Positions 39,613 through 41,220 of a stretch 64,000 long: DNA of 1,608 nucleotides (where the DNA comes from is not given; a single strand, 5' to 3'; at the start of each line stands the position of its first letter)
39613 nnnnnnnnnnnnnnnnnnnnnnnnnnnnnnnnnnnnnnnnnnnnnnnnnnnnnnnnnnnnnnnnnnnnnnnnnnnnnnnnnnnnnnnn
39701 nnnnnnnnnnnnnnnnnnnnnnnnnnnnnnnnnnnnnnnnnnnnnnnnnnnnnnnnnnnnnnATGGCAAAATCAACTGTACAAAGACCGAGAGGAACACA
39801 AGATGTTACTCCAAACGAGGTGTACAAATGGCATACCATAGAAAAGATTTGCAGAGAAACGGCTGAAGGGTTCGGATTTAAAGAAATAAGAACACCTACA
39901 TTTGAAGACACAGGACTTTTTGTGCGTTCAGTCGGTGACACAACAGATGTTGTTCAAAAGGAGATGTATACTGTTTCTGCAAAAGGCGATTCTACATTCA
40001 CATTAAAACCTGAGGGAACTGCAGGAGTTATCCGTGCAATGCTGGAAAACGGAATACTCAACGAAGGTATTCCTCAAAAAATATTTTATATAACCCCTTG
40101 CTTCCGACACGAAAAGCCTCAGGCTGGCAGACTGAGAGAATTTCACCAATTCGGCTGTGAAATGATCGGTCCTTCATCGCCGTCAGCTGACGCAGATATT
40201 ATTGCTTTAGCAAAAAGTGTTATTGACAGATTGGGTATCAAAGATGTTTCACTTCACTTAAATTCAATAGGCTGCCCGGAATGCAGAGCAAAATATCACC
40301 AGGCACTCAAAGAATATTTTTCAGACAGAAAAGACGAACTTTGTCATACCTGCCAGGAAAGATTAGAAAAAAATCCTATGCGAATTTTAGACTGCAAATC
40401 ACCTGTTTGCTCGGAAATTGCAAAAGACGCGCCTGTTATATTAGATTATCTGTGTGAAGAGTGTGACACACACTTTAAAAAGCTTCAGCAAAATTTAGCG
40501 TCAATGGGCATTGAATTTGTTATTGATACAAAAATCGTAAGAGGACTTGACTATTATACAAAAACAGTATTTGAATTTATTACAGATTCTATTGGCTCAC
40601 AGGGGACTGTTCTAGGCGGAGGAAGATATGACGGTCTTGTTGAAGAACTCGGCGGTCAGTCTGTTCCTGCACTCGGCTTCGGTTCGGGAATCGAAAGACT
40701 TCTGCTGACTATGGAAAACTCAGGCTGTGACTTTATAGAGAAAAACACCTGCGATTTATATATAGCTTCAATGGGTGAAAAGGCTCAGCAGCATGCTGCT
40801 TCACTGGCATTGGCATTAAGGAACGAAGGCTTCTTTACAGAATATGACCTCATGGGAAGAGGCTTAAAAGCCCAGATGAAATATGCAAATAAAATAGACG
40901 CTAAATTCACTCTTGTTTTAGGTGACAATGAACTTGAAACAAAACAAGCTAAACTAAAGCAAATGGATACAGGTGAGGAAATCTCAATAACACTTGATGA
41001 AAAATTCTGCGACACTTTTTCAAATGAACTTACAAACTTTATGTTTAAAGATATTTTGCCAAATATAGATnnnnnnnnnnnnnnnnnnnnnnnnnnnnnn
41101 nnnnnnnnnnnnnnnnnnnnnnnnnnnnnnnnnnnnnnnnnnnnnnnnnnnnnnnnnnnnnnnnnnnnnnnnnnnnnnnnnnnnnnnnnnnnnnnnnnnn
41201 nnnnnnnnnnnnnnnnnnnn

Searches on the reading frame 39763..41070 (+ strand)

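Call 41: search_protein_families(library=pfam, proteins=[window:39763-41070:+], max_evalue=0.001)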
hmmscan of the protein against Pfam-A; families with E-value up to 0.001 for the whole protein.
window:39763-41070:+ (436 aa): 5 families
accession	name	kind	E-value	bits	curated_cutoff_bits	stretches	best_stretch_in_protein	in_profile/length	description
PF13393.11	tRNA-synt_His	-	2.1e-41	142.6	25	1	11-313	1-308/308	Histidyl-tRNA synthetase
PF00587.30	tRNA-synt_2b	-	2.5e-20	73.7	29.3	1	69-315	1-173/179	tRNA synthetase class II core domain (G, H, P, S and T)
PF03129.25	HGTP_anticodon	-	4.1e-15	56.2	21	1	332-413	2-86/94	Anticodon binding domain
PF00152.25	tRNA-synt_2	-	6.5e-09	35.7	25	1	105-195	92-180/308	tRNA synthetases class II (D, K and N)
PF01409.25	tRNA-synt_2d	-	1e-05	25.6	19.8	1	68-137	67-135/246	tRNA synthetases class II core domain (F)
